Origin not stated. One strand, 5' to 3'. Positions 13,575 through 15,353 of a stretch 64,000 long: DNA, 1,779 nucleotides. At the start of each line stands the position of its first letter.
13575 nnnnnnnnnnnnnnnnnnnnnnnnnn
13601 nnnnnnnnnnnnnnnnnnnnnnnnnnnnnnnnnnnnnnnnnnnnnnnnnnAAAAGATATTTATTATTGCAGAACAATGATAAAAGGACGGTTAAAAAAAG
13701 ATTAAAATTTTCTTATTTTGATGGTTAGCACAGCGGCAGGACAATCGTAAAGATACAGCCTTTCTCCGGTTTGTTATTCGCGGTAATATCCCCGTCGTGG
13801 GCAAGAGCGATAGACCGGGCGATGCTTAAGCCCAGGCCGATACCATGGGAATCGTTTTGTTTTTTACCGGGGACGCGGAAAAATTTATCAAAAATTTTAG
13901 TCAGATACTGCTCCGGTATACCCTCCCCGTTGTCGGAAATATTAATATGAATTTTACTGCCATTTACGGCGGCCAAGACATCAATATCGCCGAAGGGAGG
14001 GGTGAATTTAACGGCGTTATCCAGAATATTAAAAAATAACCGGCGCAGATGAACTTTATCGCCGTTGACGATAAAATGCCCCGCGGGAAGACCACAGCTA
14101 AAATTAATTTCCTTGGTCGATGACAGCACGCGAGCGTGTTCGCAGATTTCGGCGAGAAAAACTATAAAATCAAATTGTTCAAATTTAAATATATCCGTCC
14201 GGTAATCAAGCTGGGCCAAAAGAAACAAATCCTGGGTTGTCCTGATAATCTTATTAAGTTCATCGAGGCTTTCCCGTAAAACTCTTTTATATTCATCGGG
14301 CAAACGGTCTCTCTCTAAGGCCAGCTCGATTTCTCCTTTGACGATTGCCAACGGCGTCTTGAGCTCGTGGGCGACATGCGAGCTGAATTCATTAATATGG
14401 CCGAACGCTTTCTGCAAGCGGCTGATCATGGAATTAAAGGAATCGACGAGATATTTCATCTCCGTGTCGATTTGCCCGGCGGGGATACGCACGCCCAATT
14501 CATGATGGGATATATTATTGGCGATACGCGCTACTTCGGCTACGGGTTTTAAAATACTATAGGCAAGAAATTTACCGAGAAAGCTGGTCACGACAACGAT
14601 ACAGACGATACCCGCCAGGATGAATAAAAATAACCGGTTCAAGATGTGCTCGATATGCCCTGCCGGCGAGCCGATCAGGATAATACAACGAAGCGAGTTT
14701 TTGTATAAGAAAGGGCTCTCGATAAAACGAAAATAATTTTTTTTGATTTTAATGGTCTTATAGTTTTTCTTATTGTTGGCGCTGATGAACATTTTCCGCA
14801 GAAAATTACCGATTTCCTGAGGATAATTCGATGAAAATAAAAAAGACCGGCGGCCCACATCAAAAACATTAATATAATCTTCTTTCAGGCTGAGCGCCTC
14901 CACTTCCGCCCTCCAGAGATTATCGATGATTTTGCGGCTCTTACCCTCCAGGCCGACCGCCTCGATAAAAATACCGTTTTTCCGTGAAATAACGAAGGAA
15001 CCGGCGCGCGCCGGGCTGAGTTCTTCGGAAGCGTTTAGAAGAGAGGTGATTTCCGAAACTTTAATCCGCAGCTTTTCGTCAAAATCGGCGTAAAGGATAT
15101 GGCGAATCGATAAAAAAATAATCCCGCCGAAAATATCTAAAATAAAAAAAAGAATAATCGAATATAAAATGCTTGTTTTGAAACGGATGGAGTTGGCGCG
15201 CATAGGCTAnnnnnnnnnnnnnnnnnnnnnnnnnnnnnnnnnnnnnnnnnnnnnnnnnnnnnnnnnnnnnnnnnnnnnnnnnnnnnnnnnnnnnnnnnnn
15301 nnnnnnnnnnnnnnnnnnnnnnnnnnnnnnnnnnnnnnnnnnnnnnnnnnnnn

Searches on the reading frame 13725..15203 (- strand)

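Call 57: search_protein_families(library=ncbifam, proteins=[window:13725-15203:-], max_evalue=1e-10)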
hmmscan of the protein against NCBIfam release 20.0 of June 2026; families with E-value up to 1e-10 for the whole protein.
window:13725-15203:- (492 aa): 64 families (the best 25 are shown)
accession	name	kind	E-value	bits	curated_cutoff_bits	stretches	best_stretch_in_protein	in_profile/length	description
TIGR01386.1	cztS_silS_copS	subfamily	5.2e-70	236.7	292.55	1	147-489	119-456/457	heavy metal sensor histidine kinase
NF033092.0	HK_WalK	equivalog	5.5e-52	177.1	725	1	272-491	374-594/594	cell wall metabolism sensor histidine kinase WalK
NF007345.0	PRK09835.1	subfamily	1.6e-48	165.5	423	1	152-490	142-479/482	Cu(+)/Ag(+) sensor histidine kinase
NF041735.1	hist_kin_RppB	equivalog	6e-46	157.1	400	1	265-490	211-438/438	two-component system sensor histidine kinase RppB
NF008312.0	PRK11100.1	equivalog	3.8e-44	151.3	356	1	160-490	149-473/477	two-component system sensor histidine kinase CreC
TIGR02966.1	phoR_proteo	equivalog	2.3e-41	141.9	334.2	1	260-488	104-332/333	phosphate regulon sensor histidine kinase PhoR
NF046044.1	PnpS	equivalog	1.4e-40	139.6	400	1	271-490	171-390/390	two-component system histidine kinase PnpS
NF052314.1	T9SS_HK_PorY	subfamily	8.9e-40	137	350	1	144-474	86-404/418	PorY family sensor histidine kinase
NF007007.0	PRK09470.1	equivalog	2.1e-39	135.7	486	1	161-491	134-459/463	envelope stress sensor histidine kinase CpxA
NF040691.1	MtrAB_MtrB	equivalog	5.7e-38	131.2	450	1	195-490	190-491/507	MtrAB system histidine kinase MtrB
NF045903.1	CuHisKinLciSLeg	equivalog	2.1e-37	129.4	700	1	201-489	73-356/357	copper-responsive two-component system sensor histidine kinase LciS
NF012163.2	BaeS_SmeS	equivalog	2.1e-37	129.1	500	1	192-489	166-456/457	sensor histidine kinase efflux regulator BaeS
NF007837.0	PRK10549.1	equivalog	6.1e-37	127.4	603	1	210-491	181-458/466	envelope stress sensor histidine kinase BaeS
NF012226.0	AdeS_HK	equivalog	2.2e-36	125.7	500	1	192-490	59-352/353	two-component sensor histidine kinase AdeS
NF033093.1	HK_VicK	exception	2.3e-36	125.4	680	1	273-490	212-434/448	cell wall metabolism sensor histidine kinase VicK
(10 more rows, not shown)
